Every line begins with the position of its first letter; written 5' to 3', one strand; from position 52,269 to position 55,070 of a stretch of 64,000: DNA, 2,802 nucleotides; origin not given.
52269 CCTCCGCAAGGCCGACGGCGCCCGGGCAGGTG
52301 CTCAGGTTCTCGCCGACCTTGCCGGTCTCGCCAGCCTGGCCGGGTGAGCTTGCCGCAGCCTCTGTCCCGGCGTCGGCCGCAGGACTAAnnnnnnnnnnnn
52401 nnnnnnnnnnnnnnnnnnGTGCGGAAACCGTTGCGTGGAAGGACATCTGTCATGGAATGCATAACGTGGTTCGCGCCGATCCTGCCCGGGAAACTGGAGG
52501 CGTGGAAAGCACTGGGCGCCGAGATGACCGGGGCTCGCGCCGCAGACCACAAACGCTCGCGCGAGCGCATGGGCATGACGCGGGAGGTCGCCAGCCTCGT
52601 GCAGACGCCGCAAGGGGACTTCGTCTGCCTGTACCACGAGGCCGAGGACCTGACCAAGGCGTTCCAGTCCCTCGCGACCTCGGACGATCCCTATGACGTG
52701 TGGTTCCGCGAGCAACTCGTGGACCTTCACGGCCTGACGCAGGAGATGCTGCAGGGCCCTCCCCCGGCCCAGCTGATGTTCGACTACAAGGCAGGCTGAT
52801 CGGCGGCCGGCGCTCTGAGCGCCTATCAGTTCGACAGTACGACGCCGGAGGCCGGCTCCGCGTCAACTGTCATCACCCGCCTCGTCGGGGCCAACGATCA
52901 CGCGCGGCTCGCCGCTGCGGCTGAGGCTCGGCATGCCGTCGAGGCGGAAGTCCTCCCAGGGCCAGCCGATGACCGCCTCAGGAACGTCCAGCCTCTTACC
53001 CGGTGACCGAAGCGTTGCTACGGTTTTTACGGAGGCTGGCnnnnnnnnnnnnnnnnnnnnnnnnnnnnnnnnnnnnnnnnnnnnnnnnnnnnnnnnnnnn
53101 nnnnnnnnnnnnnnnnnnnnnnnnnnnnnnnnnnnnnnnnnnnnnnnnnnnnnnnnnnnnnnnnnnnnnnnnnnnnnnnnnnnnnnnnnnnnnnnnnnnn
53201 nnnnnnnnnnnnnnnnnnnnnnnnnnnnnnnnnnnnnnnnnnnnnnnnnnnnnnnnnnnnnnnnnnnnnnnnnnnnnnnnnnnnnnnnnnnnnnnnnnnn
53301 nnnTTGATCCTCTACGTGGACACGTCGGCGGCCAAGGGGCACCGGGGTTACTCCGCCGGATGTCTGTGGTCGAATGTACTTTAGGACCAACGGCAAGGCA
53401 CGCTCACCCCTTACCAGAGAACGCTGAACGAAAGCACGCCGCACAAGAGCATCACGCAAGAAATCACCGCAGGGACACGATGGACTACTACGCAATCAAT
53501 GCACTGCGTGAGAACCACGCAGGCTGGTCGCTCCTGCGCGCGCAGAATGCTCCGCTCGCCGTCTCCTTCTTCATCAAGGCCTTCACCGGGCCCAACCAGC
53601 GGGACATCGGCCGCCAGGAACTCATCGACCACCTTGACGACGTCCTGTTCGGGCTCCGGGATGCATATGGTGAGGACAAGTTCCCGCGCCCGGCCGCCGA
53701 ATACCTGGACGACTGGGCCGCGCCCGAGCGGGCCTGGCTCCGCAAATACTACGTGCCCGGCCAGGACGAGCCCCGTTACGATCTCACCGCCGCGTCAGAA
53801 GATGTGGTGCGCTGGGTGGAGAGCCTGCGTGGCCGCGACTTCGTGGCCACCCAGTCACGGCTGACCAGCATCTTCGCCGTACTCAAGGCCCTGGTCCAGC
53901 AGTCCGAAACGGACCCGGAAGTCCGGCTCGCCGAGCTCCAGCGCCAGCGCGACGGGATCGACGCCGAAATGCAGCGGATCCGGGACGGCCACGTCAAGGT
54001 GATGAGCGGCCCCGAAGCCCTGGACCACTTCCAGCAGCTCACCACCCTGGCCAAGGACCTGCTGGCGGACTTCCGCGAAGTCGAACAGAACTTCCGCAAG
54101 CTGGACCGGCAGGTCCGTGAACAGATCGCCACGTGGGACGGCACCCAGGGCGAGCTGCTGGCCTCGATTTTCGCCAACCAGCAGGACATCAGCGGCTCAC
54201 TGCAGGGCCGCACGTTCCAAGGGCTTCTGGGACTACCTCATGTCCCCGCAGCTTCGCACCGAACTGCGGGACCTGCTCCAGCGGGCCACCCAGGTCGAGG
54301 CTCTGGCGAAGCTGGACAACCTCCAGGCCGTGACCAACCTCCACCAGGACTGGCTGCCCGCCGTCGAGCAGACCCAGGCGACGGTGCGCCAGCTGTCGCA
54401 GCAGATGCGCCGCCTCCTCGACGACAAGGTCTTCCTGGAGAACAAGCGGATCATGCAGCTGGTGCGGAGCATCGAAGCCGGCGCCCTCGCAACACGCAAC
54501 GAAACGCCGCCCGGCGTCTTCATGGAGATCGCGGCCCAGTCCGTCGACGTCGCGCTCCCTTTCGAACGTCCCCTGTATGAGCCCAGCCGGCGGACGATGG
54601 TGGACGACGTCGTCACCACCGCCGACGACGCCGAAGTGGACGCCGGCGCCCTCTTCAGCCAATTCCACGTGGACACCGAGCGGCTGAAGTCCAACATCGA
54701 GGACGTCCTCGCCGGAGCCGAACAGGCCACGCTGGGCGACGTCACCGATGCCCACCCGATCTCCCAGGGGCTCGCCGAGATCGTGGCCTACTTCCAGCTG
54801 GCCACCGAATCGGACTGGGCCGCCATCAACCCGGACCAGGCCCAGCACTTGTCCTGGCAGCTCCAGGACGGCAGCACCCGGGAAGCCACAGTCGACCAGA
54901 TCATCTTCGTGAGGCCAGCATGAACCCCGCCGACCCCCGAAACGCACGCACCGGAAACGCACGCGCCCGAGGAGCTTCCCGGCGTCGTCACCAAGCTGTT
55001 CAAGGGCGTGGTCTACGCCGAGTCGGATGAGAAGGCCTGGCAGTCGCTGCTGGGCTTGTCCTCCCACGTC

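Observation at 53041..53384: Orphan Phd/YefM antitoxin followed by a 26-codon stub of a VapC-like PIN toxin, directly upstream of jetA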

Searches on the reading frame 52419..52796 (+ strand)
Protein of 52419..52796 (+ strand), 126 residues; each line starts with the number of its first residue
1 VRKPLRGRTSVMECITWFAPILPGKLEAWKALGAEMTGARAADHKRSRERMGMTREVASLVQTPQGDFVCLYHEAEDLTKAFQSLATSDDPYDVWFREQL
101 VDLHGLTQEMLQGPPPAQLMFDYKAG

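Call 5: search_protein_families(library=pfam, proteins=[window:52419-52796:+], max_evalue=1)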
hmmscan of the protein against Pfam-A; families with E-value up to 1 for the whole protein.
window:52419-52796:+ (126 aa): 2 families
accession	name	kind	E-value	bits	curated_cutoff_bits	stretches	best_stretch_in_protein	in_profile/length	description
PF19673.4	DUF6176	-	9e-07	29.3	27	1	12-96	1-81/109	Family of unknown function (DUF6176)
PF09452.15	Mvb12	-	0.23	12.4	25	1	65-102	36-73/90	ESCRT-I subunit Mvb12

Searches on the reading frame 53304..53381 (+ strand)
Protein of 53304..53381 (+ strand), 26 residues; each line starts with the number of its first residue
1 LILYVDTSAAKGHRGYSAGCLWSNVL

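Call 5: search_protein_families(library=pfam, proteins=[window:53304-53381:+], max_evalue=1)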
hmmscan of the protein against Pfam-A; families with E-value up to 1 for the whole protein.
window:53304-53381:+ (26 aa): 0 families

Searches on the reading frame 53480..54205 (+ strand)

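Call 5: search_protein_families(library=pfam, proteins=[window:53480-54205:+], max_evalue=1)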
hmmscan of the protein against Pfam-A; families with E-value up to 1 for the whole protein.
window:53480-54205:+ (242 aa): 10 families
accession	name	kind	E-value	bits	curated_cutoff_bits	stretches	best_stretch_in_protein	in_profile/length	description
PF11855.13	DUF3375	-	1e-76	259.2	28.6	1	9-240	2-230/474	Protein of unknown function (DUF3375)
PF22638.1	FlgK_D1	-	0.033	14.2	28.6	1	155-218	10-73/233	Flagellar hook-associated protein FlgK helical domain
PF07730.19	HisKA_3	-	0.037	15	24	0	179-207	37-65/68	Histidine kinase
PF25007.1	DYH2-5-8_CC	-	0.06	13.5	27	1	167-211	22-66/120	Dynein axonemal heavy chain 2/5/8 coiled-coil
PF04799.18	Fzo_mitofusin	-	0.14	12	27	1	125-185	96-156/161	fzo-like conserved region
PF10805.13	DUF2730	-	0.19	12.3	24.9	1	152-212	34-93/102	Protein of unknown function (DUF2730)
PF15011.11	CA109-like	-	0.22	11.8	27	0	205-229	2-26/161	Ribosome biogenesis protein C1orf109-like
PF10400.15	Vir_act_alpha_C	-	0.26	12.4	22.4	0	174-207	14-46/78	Virulence activator alpha C-term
PF06013.18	WXG100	-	0.26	12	27.3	1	184-225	6-47/86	Proteins of 100 residues with WXG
PF11559.13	ADIP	-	0.38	11.3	34.3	0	120-175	24-79/151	Afadin- and alpha -actinin-Binding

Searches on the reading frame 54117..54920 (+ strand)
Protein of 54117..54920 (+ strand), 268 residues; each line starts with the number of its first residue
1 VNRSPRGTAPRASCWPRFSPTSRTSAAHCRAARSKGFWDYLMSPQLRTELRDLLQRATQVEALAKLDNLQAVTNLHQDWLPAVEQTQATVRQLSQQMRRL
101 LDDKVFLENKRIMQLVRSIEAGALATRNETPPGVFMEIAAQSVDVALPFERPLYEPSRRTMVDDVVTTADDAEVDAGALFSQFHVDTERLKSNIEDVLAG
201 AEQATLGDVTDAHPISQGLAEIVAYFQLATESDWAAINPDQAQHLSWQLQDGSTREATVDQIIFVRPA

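Call 5: search_protein_families(library=pfam, proteins=[window:54117-54920:+], max_evalue=1)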
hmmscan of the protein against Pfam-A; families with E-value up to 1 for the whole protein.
window:54117-54920:+ (268 aa): 2 families
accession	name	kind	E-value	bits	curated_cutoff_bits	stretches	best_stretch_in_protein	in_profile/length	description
PF11855.13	DUF3375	-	1.8e-51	176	28.6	1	35-264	237-474/474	Protein of unknown function (DUF3375)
PF16201.10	NopRA1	-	0.015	15.3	29.6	1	91-159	21-94/199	Nucleolar pre-ribosomal-associated protein 1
